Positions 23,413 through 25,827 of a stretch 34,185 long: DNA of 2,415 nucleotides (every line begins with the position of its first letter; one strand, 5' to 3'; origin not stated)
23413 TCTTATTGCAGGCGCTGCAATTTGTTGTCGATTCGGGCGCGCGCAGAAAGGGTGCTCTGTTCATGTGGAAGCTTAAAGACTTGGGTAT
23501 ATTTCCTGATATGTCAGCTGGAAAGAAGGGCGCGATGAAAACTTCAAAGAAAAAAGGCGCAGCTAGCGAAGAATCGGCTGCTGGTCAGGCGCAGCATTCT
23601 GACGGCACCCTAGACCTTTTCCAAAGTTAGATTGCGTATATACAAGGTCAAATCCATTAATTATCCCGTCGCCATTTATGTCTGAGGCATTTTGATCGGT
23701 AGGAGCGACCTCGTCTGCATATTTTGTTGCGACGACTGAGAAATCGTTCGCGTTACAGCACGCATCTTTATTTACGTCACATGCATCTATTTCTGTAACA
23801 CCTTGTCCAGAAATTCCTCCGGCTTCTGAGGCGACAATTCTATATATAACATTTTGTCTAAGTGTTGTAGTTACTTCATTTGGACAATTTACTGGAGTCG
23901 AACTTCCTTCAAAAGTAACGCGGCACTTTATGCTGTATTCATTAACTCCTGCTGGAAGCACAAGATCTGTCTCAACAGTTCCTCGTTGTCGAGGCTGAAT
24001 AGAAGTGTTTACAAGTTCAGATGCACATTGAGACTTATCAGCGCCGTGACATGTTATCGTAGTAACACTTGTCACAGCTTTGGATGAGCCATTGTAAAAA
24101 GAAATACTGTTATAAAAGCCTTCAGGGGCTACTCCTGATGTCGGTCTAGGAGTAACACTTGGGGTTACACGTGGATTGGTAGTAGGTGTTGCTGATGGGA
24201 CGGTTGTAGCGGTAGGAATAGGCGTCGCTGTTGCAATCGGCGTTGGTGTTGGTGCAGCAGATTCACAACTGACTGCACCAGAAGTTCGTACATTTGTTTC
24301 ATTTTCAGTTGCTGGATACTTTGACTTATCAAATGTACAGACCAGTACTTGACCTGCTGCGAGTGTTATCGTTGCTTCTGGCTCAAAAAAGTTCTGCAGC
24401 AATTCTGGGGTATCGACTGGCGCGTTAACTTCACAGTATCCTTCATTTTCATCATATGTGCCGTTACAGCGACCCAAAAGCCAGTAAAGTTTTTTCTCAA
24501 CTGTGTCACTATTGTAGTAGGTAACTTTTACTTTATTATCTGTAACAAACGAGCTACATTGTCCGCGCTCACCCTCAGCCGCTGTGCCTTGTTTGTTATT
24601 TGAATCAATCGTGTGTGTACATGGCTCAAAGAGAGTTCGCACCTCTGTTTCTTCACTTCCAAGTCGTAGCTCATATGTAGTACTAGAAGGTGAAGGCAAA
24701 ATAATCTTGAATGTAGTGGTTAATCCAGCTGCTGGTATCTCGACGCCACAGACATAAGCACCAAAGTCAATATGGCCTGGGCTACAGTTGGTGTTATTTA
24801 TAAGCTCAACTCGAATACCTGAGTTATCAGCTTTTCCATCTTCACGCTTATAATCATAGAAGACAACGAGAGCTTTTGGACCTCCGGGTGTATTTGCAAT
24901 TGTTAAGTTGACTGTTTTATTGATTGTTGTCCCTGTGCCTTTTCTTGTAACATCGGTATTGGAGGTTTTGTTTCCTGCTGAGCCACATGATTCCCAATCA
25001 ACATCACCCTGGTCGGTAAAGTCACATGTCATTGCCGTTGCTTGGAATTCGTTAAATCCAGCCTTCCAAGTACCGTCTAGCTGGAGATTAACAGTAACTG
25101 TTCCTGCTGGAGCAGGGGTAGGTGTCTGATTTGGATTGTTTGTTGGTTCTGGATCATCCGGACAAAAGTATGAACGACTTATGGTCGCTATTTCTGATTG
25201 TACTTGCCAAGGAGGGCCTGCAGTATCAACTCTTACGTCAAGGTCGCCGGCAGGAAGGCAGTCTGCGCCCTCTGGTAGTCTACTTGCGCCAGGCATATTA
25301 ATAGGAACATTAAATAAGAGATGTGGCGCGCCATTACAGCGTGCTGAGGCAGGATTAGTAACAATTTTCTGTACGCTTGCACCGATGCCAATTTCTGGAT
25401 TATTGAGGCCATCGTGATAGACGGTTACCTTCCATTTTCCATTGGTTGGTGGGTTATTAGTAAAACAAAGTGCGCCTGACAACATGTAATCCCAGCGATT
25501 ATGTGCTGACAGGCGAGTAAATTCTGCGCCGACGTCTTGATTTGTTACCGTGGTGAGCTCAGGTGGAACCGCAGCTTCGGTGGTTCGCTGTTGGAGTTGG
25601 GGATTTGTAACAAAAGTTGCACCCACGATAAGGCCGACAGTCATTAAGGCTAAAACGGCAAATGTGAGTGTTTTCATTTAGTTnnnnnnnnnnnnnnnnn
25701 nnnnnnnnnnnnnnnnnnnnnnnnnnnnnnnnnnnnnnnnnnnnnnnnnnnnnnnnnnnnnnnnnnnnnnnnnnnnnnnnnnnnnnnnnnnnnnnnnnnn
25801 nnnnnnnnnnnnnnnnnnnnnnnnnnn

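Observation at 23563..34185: Operon of at least 10.6 kb: five dockerin-tailed mosaic surface proteins plus one minimal membrane-anchored cohesin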

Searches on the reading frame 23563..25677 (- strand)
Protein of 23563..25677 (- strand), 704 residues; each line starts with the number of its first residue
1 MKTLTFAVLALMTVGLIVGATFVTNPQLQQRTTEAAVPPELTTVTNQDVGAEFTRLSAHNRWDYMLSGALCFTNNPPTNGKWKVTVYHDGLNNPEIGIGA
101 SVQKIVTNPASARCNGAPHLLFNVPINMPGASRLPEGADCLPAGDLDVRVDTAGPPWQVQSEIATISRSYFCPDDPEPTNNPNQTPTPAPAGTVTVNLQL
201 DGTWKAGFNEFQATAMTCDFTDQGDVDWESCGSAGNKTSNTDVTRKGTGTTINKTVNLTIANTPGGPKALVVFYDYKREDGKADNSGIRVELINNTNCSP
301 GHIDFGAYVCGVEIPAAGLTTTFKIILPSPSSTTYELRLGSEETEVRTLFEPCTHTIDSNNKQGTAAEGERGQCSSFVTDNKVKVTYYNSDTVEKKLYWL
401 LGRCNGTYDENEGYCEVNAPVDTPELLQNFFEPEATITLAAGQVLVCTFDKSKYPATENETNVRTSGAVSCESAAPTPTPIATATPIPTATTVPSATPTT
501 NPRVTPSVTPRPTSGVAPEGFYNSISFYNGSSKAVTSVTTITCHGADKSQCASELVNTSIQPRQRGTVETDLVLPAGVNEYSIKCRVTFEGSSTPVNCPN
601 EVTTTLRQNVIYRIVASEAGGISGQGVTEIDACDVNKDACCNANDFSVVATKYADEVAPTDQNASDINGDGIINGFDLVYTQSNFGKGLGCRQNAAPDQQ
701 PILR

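Call 5: search_protein_families(library=pfam, proteins=[window:23563-25677:-], max_evalue=0.1)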
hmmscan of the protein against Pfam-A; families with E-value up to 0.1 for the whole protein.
window:23563-25677:- (704 aa): 1 family
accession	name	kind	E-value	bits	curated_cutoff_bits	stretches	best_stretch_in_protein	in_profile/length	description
PF00404.24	Dockerin_1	-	2.7e-05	24.7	22.9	1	634-678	3-49/57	Dockerin type I domain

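Call 54: search_solved_structures(query=window:23563-25677:-, max_evalue=1)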
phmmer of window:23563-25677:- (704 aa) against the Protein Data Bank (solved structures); distinct sequences matched with E-value up to 1: 5.
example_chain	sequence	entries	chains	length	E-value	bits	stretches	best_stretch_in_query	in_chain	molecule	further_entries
6kge_D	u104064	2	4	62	0.00039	22.2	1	634-679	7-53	And cellulose-binding endoglucanase family 9 CelL ortholog dockerin domain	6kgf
6kg9_A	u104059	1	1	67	0.00048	21.9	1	633-679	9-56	And cellulose-binding endoglucanase family 9 CelL ortholog dockerin domain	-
6kgc_B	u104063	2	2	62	0.00052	21.8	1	634-679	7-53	And cellulose-binding endoglucanase family 9 CelL ortholog dockerin domain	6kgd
2y3n_B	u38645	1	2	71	0.0086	17.7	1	665-690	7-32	CELLULOSOMAL FAMILY-48 PROCESSIVE GLYCOSIDE HYDROLASE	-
4dh2_B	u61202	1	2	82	0.34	12.5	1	634-681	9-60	Dockerin type 1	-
